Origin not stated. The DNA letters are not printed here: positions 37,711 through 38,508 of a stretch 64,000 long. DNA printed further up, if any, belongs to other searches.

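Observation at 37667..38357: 23S-IVS-type four-helix-bundle gene carried in a 691-bp inverted-repeat element, far from any rRNA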

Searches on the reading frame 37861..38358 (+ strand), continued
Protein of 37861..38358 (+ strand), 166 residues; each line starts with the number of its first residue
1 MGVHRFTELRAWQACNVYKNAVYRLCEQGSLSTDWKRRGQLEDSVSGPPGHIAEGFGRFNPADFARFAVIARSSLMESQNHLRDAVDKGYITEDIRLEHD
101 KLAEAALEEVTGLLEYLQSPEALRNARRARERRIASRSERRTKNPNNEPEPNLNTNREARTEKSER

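Call 67: search_solved_structures(query=window:37861-38280:+, max_evalue=0.01, show_alignments=2)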
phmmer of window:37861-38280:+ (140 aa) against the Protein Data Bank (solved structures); distinct sequences matched with E-value up to 0.01: 1.
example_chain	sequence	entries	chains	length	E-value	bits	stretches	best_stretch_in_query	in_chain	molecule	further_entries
2gsc_A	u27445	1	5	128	5.1e-06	30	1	8-96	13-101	Putative uncharacterized protein XCC0516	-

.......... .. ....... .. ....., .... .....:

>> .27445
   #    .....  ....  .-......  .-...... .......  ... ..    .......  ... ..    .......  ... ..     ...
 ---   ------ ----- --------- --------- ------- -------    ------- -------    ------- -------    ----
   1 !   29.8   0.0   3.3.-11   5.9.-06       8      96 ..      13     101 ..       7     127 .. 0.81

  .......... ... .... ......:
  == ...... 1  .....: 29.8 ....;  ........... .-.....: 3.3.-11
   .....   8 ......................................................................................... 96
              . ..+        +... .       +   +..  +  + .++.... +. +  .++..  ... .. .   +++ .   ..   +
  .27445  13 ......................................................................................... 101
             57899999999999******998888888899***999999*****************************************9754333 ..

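Call 74: predict_structure(alignment_id=A1)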
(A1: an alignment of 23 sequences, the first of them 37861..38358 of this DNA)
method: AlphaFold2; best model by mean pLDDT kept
length: 166 residues; sequences in the alignment: 23
mean_pLDDT: 83.9   pTM: 0.72
mean pLDDT of the five models: 83.9, 83.5, 82.1, 81.9, 80.7
residues with pLDDT >= 90: 100; 70-90: 32; 50-70: 13; < 50: 21
segments of 3 or more residues with pLDDT < 50: 147-166
pLDDT, mean of each block of 10 residues (from residue 1): 74 98 95 95 96 85 93 97 97 98 98 92 87 74 51 40 42
secondary structure, 60 per line:
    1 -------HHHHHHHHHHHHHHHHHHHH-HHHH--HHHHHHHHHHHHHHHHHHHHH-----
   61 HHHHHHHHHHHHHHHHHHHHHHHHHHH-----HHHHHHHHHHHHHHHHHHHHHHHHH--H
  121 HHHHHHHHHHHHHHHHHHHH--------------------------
elements in order: H8-27 H29-32 H35-55 H61-87 H93-117 H120-140
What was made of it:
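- On PF05635 / TIGR02436 four-helix-bundle (S23p) family: AF2 model with pLDDT 83.9 (call 74).
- Confident four-helix-bundle model (call 74).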

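Call 90: fold_search(model_id=the predicted structure, library=pdb)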
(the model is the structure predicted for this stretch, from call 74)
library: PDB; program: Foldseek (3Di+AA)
matches with E <= 10: 702; with E <= 0.001: 5
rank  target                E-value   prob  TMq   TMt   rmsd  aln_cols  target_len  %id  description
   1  2gsc_B                4.8e-05  1.00  0.62  0.86   3.0       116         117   26  Crystal Structure of the Conserved Hypothetical Cytosolic Protein Xcc0516 from Xanthomonas campestris (released 2006-10-03)
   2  2gsc_E                5.6e-05  1.00  0.59  0.86   1.8       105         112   27  Crystal Structure of the Conserved Hypothetical Cytosolic Protein Xcc0516 from Xanthomonas campestris (released 2006-10-03)
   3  2gsc_D                1.0e-04  1.00  0.61  0.87   1.6       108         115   27  Crystal Structure of the Conserved Hypothetical Cytosolic Protein Xcc0516 from Xanthomonas campestris (released 2006-10-03)
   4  2gsc_A                1.5e-04  1.00  0.59  0.86   1.6       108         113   27  Crystal Structure of the Conserved Hypothetical Cytosolic Protein Xcc0516 from Xanthomonas campestris (released 2006-10-03)
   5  2gsc_C                2.1e-04  1.00  0.58  0.85   1.7       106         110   26  Crystal Structure of the Conserved Hypothetical Cytosolic Protein Xcc0516 from Xanthomonas campestris (released 2006-10-03)
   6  2rld_C                4.5e-03  1.00  0.59  0.83   2.0       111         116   15  CRYSTAL STRUCTURE OF A PROTEIN WITH UNKNOWN FUNCTION FROM S23 RIBOSOMAL PROTEIN FAMILY (BT_0352) FROM BACTEROIDES THET (released 2007-10-30)
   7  2rld_B                5.3e-03  1.00  0.59  0.86   2.1       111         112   15  CRYSTAL STRUCTURE OF A PROTEIN WITH UNKNOWN FUNCTION FROM S23 RIBOSOMAL PROTEIN FAMILY (BT_0352) FROM BACTEROIDES THET (released 2007-10-30)
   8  2rld_A                8.4e-03  1.00  0.58  0.82   2.1       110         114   15  CRYSTAL STRUCTURE OF A PROTEIN WITH UNKNOWN FUNCTION FROM S23 RIBOSOMAL PROTEIN FAMILY (BT_0352) FROM BACTEROIDES THET (released 2007-10-30)
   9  2rld_E                1.2e-02  1.00  0.54  0.79   2.5       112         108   15  CRYSTAL STRUCTURE OF A PROTEIN WITH UNKNOWN FUNCTION FROM S23 RIBOSOMAL PROTEIN FAMILY (BT_0352) FROM BACTEROIDES THET (released 2007-10-30)
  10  2rld_D                3.8e-02  1.00  0.57  0.85   2.0       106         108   16  CRYSTAL STRUCTURE OF A PROTEIN WITH UNKNOWN FUNCTION FROM S23 RIBOSOMAL PROTEIN FAMILY (BT_0352) FROM BACTEROIDES THET (released 2007-10-30)
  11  6qyb_A                1.2e-01  1.00  0.48  0.63   4.7       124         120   10  Streptomyces lividans Ccsp mutant - H111A (released 2019-07-10)
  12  6r01                  1.5e-01  1.00  0.46  0.60   4.0       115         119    9  Streptomyces lividans Ccsp mutant - H107A/H111A (released 2019-07-10)
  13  6qvh                  1.6e-01  0.96  0.40  0.50   5.2       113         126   12  Streptomyces lividans Ccsp mutant - H113A (released 2019-07-10)
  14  6ek9                  1.6e-01  0.95  0.38  0.48   5.6       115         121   11  Cytosolic copper storage protein Csp from Streptomyces lividans: Cu loaded form (released 2018-08-08)
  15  6q58_A                1.7e-01  0.95  0.37  0.48   5.9       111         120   10  Copper loading to a cytosolic copper storage protein from Streptomyces lividans (five coppers) (released 2019-07-10)
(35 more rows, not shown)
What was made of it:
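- On PF05635 / TIGR02436 four-helix-bundle (S23p) family: Foldseek to 2GSC gives E = 5e-5 and TM 0.86; to 2RLD, TM 0.83-0.86 (call 90).
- Closest known: Avd. Same: Same fold and superfamily (Foldseek TM about 0.8, call 90).
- Foldseek gives 2GSC TM 0.86, 2RLD, and Avd 4DWL/8UB7 TM about 0.8 (call 90). Structural similarity to Avd and to the DGR RNP (4DWL, 8UB7; TM about 0.8; call 90).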

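Call 93: get_annotated_region(hit=H1, flank=600)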
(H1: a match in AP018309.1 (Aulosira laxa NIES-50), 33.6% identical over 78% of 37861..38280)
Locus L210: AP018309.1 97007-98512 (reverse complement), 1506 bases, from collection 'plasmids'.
description: Aulosira laxa NIES-50 plasmid plasmid2 DNA, complete genome
organism: Aulosira laxa NIES-50 (NCBI taxid 1541988)
taxonomy: Bacteria; Cyanobacteriota; Cyanophyceae; Nostocales; Fortieaceae; Aulosira; Aulosira laxa; Aulosira laxa NIES-50
host: -; source: -; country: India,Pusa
typing (MOB-suite, as given by PLSDB): conjugative; relaxase MOBF; mating-pair formation MPF_T
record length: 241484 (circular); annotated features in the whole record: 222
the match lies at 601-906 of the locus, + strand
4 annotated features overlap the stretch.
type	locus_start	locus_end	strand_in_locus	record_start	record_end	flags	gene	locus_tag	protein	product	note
CDS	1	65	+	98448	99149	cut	-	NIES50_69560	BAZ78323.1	hypothetical protein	-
CDS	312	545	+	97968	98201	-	-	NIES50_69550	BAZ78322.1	hypothetical protein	-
CDS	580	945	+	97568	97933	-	-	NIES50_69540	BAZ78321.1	S23 ribosomal protein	-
CDS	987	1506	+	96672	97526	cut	-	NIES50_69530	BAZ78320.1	hypothetical protein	-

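Call 94: get_annotated_region(hit=H5, flank=600)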
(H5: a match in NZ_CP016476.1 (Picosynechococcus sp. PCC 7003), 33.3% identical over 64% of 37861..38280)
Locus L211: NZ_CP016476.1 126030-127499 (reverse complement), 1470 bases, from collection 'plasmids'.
description: Picosynechococcus sp. PCC 7003 plasmid unnamed2, complete sequence
organism: Picosynechococcus sp. PCC 7003 (NCBI taxid 374981)
taxonomy: Bacteria; Cyanobacteriota; Cyanophyceae; Chroococcales; Geminocystaceae; Picosynechococcus; Picosynechococcus sp. PCC 7003
host: -; source: cell culture; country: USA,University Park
typing (MOB-suite, as given by PLSDB): mobilizable; relaxase MOBF
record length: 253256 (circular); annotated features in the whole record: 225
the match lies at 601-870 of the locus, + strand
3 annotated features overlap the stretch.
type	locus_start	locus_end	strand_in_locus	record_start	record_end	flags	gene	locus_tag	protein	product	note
CDS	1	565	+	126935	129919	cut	cas10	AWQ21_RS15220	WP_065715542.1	type III-B CRISPR-associated protein Cas10/Cmr2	GO:0043571 - maintenance of CRISPR repeat elements [Evidence IEA]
CDS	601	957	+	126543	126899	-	-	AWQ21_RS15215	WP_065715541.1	four helix bundle protein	-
CDS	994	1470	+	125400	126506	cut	-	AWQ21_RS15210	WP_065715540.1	type III-B CRISPR module-associated Cmr3 family protein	-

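Call 119: search_protein_families(library=phrogs, proteins=[window:37861-38358:+], max_evalue=0.01)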
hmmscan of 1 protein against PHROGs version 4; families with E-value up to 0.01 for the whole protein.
window:37861-38358:+ (166 aa): 0 families

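Call 121: search_protein_families(library=padloc, proteins=[window:37861-38358:+], max_evalue=0.01)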
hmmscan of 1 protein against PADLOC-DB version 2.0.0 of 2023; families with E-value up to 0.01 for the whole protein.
window:37861-38358:+ (166 aa): 0 families
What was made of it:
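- On Known anti-phage defence or phage protein families: No match in either library (calls 119, 121).
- Tried and rejected: PADLOC and PHROGs gave no match (calls 119, 121).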
